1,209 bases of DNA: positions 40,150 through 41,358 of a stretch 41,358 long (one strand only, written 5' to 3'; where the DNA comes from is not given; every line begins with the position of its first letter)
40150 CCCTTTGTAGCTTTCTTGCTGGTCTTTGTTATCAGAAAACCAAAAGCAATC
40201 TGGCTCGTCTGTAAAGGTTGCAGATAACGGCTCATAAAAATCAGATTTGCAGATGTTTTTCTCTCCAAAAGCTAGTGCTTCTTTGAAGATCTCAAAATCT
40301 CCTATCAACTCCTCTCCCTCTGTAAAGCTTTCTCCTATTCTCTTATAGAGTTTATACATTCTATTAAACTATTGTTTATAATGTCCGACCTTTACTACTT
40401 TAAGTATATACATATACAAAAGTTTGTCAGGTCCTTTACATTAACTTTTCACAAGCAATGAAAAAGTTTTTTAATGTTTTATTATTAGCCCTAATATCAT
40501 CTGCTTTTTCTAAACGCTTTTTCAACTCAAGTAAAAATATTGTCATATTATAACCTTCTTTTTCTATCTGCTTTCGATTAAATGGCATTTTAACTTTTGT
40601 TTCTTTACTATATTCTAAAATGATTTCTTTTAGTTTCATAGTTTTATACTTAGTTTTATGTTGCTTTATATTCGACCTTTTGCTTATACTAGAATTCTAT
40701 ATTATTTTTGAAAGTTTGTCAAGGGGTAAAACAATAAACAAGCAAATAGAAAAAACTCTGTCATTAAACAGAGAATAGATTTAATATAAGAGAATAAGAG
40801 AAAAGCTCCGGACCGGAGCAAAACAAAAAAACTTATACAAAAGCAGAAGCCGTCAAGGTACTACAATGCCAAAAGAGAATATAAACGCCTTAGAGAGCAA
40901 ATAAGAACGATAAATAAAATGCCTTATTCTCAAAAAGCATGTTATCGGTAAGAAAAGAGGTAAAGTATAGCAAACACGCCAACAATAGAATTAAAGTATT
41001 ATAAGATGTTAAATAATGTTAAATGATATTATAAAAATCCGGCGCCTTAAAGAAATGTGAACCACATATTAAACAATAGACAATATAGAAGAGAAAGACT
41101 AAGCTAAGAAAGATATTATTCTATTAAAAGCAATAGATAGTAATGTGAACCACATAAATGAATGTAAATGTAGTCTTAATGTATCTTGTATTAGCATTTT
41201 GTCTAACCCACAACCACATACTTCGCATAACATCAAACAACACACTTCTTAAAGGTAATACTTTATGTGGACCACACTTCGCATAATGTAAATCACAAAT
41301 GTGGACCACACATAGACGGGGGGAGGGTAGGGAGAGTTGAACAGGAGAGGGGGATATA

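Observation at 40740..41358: ORF-free control region of about 1.1 kb across the genome junction: purine-skewed tract, palindrome, iterons and a terminator, possibly one long minus-strand ncRNA or the origin/packaging region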

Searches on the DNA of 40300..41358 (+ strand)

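Call 7: search_rna_families(source=window, start=40300, end=41358, threshold=evalue, max_evalue=10, show_alignments=3)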
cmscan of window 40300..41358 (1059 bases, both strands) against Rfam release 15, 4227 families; matches with E-value up to 10: 3.
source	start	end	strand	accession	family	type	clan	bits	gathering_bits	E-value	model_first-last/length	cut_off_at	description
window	40977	41044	+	RF02408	snoR124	Gene; snRNA; snoRNA; CD-box;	-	18.7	70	7.8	1-77/77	no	Small nucleolar RNA snoR124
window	41265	41337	+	RF03680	mir-9465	Gene; miRNA;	-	15.2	63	6.4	1-74/74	no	mir-9465 microRNA precursor family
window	40791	40857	+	RF02248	Six3os1_3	Gene; lncRNA;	-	11.6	40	3.8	1-75/75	no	Six3os1 conserved region 3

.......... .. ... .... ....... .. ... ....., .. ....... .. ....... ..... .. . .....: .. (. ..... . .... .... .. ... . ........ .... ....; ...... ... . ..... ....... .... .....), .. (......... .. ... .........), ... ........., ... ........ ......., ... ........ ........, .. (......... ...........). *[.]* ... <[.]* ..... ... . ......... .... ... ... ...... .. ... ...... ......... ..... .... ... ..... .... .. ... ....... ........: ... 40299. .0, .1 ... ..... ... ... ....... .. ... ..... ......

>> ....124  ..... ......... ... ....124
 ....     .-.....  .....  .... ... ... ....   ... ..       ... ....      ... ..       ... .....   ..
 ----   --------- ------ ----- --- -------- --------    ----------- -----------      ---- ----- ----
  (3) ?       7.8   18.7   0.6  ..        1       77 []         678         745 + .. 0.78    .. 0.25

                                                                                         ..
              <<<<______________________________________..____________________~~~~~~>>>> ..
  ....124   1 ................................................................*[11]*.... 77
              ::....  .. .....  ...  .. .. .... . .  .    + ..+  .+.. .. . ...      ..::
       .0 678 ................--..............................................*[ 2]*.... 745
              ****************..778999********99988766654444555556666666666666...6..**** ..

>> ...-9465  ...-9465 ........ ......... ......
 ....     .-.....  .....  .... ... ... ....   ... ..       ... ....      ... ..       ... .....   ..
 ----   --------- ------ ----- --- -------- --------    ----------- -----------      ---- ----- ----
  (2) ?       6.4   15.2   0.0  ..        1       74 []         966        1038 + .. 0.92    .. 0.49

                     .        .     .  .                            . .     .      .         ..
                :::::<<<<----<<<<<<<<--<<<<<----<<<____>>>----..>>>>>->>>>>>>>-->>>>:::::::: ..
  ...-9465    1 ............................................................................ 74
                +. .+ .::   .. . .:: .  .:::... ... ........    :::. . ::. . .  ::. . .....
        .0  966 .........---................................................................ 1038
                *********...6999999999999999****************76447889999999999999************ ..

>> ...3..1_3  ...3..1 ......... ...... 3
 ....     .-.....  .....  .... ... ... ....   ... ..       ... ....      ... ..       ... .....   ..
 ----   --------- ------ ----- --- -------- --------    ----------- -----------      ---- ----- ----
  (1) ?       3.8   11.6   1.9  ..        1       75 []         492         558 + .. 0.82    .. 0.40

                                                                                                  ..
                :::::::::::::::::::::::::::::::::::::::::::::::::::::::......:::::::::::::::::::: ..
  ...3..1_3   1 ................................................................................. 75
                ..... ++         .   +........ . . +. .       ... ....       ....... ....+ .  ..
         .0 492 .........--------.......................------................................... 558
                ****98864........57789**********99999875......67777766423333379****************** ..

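Call 14: search_dna_similar(query=window:40640-41358:+, collection=phages, mode=distant, max_evalue=0.001)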
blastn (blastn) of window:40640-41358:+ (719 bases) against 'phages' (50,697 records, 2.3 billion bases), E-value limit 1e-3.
No match.

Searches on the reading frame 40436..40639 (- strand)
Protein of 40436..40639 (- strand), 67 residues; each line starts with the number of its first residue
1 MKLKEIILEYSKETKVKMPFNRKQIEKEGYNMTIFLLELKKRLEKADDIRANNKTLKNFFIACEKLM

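Call 18: search_protein_families(library=phrogs, proteins=[window:40436-40639:-], max_evalue=0.001)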
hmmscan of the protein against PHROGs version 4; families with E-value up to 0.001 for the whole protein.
window:40436-40639:- (67 aa): 0 families

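Call 19: search_protein_families(library=pfam, proteins=[window:40436-40639:-], max_evalue=0.01)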
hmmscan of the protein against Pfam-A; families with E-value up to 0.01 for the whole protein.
window:40436-40639:- (67 aa): 0 families

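Call 21: find_related_loci(query=window:40436-40639:-, collection=viral_contigs, flank=4000)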
Query window:40436-40639:- (67 aa) in viral_contigs; peptide patterns used: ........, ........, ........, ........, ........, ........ (x = any residue, [..] = any of these).
67 stretches matched a pattern, but none encodes a relative of the query by tblastn (E <= 1e-3).

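Call 23: find_encoding_contigs(protein=window:40436-40639:-, flank=3000, max_places=10)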
Protein window:40436-40639:- (67 aa): 24 contigs read that carry it; 2 places shown.
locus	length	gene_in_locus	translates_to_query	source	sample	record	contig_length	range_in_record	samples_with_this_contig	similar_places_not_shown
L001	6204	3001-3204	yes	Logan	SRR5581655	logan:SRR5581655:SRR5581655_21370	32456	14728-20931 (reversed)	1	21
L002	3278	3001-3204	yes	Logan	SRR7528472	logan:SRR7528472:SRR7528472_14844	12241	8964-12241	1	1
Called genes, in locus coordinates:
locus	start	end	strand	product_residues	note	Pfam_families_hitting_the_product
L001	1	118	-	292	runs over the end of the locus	PF03214:RGP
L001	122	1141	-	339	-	PF01073:3Beta_HSD, PF01370:Epimerase, PF02719:Polysacc_synt_2, PF04321:RmlD_sub_bind, PF07993:NAD_binding_4, PF16363:GDP_Man_Dehyd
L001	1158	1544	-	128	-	-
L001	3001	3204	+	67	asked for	-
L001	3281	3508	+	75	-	-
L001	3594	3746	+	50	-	-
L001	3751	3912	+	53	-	-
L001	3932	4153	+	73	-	-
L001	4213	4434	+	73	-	-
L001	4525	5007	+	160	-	-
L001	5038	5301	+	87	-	-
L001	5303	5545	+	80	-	-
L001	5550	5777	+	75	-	-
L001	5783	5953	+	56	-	-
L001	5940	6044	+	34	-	-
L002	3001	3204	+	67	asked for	-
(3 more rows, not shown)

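Call 70: find_encoding_contigs(protein=window:40436-40639:-, flank=10000, max_places=10)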
Protein window:40436-40639:- (67 aa): 23 contigs read that carry it; 6 places shown.
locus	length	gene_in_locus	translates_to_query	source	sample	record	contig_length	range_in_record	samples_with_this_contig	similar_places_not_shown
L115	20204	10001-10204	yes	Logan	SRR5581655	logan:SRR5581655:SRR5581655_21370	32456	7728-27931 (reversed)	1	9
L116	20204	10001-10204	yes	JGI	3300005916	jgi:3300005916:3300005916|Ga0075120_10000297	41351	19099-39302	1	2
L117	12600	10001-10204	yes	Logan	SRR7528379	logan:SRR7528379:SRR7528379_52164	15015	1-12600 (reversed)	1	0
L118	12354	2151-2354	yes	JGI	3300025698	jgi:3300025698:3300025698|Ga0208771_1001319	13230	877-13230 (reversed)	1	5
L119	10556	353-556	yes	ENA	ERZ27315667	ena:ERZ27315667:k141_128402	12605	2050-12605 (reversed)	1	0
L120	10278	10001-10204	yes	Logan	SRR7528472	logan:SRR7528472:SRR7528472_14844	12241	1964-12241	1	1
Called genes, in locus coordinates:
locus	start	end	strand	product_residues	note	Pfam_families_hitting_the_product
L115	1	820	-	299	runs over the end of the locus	PF25209:Phage_capsid_4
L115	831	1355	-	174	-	-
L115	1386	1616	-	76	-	-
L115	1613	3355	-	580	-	-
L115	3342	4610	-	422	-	PF03237:Terminase_6N, PF17289:Terminase_6C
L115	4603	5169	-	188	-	PF04991:LicD (faint)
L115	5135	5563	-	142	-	PF01467:CTP_transf_like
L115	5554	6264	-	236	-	PF00535:Glycos_transf_2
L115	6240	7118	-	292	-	PF03214:RGP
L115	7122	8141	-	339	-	PF01073:3Beta_HSD, PF01370:Epimerase, PF02719:Polysacc_synt_2, PF04321:RmlD_sub_bind, PF07993:NAD_binding_4, PF16363:GDP_Man_Dehyd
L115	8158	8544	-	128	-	-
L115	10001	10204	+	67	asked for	-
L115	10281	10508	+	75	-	-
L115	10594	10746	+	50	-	-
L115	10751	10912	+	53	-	-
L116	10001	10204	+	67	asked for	-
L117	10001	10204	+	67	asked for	-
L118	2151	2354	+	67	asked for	-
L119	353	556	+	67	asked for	-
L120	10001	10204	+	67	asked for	-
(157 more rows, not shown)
